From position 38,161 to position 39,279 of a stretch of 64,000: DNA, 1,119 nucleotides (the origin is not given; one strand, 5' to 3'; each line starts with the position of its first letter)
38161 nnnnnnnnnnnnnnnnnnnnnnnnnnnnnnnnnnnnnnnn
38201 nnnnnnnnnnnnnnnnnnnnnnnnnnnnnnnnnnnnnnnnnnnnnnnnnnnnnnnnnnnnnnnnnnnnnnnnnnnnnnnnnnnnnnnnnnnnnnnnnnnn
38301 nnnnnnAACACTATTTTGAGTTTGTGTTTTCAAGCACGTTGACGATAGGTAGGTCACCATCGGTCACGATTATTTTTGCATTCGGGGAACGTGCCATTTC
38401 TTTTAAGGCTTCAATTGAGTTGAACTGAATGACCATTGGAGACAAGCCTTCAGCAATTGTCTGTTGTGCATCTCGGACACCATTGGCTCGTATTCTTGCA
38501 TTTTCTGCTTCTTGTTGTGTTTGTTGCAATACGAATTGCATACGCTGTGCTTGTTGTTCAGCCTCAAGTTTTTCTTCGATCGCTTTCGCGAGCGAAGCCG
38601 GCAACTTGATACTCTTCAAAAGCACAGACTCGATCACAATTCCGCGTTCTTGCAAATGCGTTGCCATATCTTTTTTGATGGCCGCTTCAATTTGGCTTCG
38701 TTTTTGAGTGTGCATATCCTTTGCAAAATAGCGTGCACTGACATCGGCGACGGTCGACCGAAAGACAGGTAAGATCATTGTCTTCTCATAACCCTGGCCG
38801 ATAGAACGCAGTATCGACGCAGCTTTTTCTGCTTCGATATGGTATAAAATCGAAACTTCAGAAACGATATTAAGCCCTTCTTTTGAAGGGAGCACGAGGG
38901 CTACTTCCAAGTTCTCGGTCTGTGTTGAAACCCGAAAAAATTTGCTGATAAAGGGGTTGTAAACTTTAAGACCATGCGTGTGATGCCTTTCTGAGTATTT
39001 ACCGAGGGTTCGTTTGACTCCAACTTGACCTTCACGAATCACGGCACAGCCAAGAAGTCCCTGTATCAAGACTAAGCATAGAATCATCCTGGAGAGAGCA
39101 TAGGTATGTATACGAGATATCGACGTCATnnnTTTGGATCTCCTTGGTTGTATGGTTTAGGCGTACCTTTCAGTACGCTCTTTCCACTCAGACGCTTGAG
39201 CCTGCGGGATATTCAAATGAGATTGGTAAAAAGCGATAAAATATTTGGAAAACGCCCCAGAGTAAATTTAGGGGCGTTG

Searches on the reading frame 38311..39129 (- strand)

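Call 69: search_protein_families(library=pfam, proteins=[window:38311-39129:-], max_evalue=0.001)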
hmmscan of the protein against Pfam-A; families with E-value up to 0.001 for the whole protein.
window:38311-39129:- (272 aa): 1 family
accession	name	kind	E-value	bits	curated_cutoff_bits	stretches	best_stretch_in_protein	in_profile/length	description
PF01145.31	Band_7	-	5.5e-30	105.2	23.6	1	30-209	2-173/176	SPFH domain / Band 7 family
